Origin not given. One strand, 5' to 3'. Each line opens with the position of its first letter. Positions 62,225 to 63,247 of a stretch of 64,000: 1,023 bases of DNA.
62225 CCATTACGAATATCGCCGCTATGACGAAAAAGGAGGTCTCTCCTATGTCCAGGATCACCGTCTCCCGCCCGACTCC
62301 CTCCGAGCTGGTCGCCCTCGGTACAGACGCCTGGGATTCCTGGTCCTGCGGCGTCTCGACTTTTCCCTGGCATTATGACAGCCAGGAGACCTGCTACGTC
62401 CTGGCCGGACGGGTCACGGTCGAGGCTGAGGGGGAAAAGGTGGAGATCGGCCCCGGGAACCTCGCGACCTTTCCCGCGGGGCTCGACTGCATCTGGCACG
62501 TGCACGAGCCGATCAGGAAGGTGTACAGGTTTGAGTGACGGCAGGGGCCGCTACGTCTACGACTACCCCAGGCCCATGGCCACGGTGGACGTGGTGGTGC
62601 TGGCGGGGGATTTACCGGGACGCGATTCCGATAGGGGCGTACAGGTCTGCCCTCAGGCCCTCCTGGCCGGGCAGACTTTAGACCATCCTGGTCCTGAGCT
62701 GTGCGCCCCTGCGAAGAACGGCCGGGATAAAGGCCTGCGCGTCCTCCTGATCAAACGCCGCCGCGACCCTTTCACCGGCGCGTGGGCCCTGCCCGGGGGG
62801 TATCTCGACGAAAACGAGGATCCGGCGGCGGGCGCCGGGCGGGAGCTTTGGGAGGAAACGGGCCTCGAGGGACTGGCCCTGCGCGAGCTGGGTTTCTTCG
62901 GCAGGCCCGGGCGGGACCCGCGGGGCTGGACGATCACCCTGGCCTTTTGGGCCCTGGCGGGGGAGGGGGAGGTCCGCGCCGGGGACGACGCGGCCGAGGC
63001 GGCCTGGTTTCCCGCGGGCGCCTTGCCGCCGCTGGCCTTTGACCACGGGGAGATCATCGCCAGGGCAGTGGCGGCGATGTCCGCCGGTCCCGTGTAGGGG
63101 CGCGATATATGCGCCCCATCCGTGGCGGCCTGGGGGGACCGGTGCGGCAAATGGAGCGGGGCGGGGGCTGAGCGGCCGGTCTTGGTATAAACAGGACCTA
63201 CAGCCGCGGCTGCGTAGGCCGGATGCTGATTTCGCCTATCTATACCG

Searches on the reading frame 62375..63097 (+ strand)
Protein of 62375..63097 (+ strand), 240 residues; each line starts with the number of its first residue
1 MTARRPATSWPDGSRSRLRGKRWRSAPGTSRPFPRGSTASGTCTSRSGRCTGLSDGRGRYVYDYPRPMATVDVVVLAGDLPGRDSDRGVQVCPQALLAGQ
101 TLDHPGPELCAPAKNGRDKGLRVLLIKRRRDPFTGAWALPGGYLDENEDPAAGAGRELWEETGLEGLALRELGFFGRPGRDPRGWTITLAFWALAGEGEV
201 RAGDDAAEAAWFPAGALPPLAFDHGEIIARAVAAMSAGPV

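Call 55: search_protein_families(library=pfam, proteins=[window:62375-63097:+], max_evalue=0.001)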
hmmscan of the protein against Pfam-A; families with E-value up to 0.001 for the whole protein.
window:62375-63097:+ (240 aa): 1 family
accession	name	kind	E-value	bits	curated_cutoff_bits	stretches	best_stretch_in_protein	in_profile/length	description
PF00293.34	NUDIX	-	8.6e-20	71.6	21.1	1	118-230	15-133/134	NUDIX domain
